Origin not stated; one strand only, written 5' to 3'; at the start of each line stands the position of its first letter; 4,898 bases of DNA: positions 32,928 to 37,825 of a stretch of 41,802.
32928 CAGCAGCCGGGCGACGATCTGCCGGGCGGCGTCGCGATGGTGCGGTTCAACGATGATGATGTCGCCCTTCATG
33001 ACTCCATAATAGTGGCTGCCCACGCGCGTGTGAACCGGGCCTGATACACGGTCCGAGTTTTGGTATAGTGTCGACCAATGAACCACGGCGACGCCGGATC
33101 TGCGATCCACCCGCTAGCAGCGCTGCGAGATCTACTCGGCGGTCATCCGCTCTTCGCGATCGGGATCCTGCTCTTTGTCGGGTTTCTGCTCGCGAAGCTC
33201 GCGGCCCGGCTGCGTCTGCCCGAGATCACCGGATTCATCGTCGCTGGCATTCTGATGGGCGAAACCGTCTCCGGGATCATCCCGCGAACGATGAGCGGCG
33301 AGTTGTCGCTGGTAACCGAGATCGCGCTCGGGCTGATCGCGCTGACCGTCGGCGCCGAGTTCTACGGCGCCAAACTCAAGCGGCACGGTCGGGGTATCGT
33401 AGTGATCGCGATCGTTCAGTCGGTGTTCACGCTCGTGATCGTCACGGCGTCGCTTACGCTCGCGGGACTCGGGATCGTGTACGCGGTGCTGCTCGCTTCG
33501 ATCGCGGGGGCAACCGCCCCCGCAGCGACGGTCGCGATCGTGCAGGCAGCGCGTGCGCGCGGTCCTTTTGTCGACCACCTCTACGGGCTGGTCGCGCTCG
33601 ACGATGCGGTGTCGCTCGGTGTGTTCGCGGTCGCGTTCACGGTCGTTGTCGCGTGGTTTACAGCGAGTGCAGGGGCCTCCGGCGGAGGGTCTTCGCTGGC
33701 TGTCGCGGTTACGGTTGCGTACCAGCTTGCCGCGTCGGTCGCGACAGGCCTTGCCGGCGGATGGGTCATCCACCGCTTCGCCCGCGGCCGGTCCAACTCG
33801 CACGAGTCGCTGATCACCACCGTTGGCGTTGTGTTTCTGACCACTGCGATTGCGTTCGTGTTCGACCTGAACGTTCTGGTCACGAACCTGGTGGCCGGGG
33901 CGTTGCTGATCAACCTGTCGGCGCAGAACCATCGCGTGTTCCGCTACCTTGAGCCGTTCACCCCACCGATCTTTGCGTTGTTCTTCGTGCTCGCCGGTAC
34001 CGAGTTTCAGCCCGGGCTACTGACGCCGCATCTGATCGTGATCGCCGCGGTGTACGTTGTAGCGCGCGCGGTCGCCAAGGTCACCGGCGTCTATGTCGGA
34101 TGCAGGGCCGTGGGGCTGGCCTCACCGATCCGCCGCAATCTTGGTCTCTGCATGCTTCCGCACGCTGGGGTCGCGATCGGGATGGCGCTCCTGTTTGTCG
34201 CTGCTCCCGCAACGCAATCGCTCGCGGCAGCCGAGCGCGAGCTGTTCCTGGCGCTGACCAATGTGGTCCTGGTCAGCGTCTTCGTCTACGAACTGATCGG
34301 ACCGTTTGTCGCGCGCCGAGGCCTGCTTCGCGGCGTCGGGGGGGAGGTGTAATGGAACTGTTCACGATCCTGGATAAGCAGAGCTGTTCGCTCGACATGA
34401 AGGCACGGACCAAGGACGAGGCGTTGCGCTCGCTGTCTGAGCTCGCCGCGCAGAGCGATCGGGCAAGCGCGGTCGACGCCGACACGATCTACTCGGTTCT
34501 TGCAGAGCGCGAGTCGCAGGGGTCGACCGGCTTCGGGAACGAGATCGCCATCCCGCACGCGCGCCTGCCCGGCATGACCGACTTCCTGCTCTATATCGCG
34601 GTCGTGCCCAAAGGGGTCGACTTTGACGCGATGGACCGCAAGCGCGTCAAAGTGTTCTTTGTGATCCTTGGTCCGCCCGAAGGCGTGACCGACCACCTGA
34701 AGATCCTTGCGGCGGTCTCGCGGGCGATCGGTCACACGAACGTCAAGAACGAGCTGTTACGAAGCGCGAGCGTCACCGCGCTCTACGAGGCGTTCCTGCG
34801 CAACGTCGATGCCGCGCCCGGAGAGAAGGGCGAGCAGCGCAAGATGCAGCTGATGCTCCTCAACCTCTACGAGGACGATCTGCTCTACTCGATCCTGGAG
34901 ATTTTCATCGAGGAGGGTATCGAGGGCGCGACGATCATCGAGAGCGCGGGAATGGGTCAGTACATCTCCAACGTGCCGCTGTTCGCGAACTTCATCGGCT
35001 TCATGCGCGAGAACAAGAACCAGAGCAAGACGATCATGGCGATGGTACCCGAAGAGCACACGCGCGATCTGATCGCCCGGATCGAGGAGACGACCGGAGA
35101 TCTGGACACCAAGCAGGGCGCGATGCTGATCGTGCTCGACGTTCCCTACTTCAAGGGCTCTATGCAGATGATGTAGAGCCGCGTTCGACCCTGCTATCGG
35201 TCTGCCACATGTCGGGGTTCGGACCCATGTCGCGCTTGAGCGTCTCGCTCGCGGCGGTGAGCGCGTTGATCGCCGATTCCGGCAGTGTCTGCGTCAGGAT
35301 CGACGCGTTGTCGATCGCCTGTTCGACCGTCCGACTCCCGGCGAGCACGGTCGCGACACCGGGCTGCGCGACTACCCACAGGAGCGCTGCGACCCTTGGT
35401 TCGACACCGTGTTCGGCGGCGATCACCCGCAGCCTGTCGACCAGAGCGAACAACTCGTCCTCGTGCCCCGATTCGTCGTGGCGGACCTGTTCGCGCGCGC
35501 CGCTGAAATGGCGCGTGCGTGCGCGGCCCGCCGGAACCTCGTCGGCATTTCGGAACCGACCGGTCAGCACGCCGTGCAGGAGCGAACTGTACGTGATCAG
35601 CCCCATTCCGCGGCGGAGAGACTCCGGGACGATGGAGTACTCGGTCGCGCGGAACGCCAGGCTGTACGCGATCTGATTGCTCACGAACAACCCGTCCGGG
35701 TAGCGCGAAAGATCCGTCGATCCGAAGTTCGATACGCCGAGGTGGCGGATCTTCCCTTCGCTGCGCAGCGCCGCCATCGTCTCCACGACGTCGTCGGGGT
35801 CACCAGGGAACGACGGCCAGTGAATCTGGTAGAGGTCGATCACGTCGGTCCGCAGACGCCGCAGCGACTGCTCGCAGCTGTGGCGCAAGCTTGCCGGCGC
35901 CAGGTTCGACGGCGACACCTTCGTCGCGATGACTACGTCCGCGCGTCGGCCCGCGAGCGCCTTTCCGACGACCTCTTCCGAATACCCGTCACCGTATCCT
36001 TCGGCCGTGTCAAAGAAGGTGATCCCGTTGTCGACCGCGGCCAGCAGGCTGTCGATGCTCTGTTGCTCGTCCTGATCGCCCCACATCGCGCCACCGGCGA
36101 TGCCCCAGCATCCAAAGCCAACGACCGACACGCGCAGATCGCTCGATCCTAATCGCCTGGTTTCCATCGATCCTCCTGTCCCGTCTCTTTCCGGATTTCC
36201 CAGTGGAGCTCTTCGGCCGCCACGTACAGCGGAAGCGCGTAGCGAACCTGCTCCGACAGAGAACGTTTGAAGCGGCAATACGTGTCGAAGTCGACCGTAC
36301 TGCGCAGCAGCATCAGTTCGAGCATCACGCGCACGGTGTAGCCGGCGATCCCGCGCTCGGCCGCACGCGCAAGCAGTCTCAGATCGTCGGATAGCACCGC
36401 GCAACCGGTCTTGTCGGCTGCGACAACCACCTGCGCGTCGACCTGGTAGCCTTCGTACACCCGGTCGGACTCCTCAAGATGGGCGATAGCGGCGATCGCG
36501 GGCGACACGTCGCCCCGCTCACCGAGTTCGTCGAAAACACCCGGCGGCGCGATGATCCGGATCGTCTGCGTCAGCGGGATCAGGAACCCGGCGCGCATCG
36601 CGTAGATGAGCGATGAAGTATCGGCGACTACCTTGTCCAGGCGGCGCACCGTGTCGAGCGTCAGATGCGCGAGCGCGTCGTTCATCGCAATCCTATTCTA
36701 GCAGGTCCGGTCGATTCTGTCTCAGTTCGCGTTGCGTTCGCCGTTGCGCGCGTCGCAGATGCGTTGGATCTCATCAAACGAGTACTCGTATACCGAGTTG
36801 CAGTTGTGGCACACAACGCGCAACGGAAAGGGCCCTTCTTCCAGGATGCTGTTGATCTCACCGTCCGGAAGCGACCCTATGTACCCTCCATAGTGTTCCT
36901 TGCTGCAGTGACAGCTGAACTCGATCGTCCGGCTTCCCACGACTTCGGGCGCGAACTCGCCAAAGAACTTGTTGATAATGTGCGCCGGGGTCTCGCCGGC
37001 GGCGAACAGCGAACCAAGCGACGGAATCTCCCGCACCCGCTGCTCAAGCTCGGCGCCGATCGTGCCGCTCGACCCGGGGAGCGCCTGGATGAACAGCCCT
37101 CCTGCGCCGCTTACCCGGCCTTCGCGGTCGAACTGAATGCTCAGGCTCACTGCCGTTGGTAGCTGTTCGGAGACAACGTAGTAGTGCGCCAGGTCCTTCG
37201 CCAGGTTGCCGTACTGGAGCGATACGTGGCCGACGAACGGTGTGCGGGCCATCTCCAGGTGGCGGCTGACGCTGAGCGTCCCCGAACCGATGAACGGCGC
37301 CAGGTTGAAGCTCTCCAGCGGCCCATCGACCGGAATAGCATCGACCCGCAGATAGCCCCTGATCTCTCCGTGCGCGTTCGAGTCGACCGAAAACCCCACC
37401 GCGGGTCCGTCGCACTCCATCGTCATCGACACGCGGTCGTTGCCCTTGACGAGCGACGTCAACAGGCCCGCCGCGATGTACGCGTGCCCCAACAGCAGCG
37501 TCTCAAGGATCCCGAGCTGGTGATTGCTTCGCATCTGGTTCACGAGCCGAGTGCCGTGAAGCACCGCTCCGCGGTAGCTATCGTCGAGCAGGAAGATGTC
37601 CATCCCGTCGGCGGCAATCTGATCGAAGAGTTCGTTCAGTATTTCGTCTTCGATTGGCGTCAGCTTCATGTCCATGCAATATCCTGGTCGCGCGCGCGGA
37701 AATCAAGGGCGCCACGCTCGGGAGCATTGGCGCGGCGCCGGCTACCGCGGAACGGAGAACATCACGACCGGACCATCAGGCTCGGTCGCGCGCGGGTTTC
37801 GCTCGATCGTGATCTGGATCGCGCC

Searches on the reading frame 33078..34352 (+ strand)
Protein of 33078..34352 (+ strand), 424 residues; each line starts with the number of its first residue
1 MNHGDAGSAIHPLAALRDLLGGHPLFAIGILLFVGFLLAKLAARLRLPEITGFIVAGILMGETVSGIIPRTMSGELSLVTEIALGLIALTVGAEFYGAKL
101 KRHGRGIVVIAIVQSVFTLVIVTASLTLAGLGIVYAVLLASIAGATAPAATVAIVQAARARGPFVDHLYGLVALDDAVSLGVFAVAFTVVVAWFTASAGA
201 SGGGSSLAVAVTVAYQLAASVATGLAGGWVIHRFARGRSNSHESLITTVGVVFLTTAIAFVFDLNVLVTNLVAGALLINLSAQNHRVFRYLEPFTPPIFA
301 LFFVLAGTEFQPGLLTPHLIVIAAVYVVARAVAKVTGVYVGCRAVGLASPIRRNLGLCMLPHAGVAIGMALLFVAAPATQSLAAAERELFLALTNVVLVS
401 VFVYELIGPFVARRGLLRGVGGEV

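Call 72: search_protein_families(library=pfam, proteins=[window:33078-34352:+], max_evalue=0.00001)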
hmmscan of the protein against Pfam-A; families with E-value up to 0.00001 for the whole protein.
window:33078-34352:+ (424 aa): 1 family
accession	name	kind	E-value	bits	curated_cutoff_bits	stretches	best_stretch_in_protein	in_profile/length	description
PF00999.27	Na_H_Exchanger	-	9.4e-30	104.1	26.2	1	36-403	4-364/375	Sodium/hydrogen exchanger, transmembrane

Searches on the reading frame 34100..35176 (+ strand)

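Call 72: search_protein_families(library=pfam, proteins=[window:34100-35176:+], max_evalue=0.00001)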
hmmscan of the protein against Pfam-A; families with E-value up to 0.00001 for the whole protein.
window:34100-35176:+ (358 aa): 1 family
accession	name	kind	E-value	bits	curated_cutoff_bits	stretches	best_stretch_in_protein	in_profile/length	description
PF00359.27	PTS_EIIA_2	-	3.8e-25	89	27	1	90-232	2-141/144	Phosphoenolpyruvate-dependent sugar phosphotransferase system, EIIA 2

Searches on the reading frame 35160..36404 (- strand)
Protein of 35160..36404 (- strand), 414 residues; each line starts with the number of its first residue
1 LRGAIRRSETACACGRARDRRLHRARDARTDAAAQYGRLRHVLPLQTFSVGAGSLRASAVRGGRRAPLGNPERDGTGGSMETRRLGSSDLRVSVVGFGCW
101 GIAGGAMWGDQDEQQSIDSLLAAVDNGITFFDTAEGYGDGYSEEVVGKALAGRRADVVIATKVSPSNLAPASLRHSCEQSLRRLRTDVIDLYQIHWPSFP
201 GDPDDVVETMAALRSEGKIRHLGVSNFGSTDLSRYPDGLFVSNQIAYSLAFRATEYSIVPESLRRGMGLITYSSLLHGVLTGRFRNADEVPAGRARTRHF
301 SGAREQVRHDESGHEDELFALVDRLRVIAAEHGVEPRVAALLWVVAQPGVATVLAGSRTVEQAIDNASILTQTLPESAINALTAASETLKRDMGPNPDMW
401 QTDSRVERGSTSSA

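Call 72: search_protein_families(library=pfam, proteins=[window:35160-36404:-], max_evalue=0.00001)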
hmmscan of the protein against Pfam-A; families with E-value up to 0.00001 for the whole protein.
window:35160-36404:- (414 aa): 1 family
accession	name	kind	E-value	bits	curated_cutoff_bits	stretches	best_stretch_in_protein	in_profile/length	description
PF00248.27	Aldo_ket_red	-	9.2e-61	205.9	24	1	95-386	2-290/291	Aldo/keto reductase family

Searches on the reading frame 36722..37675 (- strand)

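Call 72: search_protein_families(library=pfam, proteins=[window:36722-37675:-], max_evalue=0.00001)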
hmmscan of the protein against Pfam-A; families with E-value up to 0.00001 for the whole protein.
window:36722-37675:- (317 aa): 1 family
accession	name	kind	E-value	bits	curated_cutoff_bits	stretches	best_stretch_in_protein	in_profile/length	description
PF01430.24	HSP33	-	5.3e-68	229.9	21.4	1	31-299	10-273/273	Hsp33 protein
